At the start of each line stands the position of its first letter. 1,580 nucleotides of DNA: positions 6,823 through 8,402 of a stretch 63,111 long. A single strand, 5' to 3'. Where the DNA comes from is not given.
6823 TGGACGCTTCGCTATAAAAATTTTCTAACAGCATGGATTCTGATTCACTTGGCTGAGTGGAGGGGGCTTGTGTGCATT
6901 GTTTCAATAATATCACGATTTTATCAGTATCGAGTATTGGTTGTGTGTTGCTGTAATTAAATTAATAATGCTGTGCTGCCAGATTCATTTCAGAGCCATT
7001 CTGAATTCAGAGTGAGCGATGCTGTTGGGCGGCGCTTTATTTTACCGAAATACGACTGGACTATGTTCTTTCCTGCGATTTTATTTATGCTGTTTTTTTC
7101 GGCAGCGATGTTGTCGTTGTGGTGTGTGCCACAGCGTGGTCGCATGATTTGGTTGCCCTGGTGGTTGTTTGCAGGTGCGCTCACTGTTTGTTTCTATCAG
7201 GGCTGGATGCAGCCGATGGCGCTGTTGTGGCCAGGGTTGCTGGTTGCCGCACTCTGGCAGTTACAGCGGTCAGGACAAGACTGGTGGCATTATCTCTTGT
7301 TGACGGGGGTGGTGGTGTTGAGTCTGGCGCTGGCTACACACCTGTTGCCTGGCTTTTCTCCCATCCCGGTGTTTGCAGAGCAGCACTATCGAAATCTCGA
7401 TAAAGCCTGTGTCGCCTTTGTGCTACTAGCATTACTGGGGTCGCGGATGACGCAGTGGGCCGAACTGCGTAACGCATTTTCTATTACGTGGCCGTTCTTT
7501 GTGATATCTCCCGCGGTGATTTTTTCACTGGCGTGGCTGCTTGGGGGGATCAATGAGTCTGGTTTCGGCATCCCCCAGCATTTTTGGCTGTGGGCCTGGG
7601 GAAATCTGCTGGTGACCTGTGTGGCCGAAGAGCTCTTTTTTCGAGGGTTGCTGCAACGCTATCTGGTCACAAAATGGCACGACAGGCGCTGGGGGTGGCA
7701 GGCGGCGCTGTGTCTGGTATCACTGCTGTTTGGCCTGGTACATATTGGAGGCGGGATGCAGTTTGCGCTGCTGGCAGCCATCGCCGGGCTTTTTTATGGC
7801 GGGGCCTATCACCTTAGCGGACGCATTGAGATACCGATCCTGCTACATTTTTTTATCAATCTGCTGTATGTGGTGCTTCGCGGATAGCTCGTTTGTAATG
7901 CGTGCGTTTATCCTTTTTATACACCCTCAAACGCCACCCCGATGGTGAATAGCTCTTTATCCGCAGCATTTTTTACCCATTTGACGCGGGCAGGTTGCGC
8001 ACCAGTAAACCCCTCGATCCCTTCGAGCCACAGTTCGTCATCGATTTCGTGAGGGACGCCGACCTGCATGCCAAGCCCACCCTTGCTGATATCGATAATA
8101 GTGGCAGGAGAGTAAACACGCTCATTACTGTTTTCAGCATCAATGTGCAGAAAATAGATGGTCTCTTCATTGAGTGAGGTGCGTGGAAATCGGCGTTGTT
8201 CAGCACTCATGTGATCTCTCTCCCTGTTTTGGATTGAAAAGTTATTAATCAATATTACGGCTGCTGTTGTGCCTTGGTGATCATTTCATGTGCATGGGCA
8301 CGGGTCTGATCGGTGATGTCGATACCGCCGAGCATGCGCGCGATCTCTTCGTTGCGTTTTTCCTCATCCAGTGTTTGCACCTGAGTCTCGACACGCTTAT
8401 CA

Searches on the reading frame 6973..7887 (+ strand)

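Call 3: search_protein_families(library=pfam, proteins=[window:6973-7887:+], max_evalue=0.01)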
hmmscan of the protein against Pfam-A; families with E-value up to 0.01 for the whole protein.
window:6973-7887:+ (304 aa): 1 family
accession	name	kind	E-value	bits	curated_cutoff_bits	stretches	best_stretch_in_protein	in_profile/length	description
PF02517.21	Rce1-like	-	4.8e-19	68.9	22.4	1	202-298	2-93/93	Type II CAAX prenyl endopeptidase Rce1-like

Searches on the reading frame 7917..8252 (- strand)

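Call 3: search_protein_families(library=pfam, proteins=[window:7917-8252:-], max_evalue=0.01)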
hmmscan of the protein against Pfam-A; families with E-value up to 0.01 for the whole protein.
window:7917-8252:- (111 aa): 1 family
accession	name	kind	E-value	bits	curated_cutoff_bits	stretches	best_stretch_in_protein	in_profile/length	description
PF07238.19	PilZ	-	2.3e-07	31.5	22.5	1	18-109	1-86/102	PilZ domain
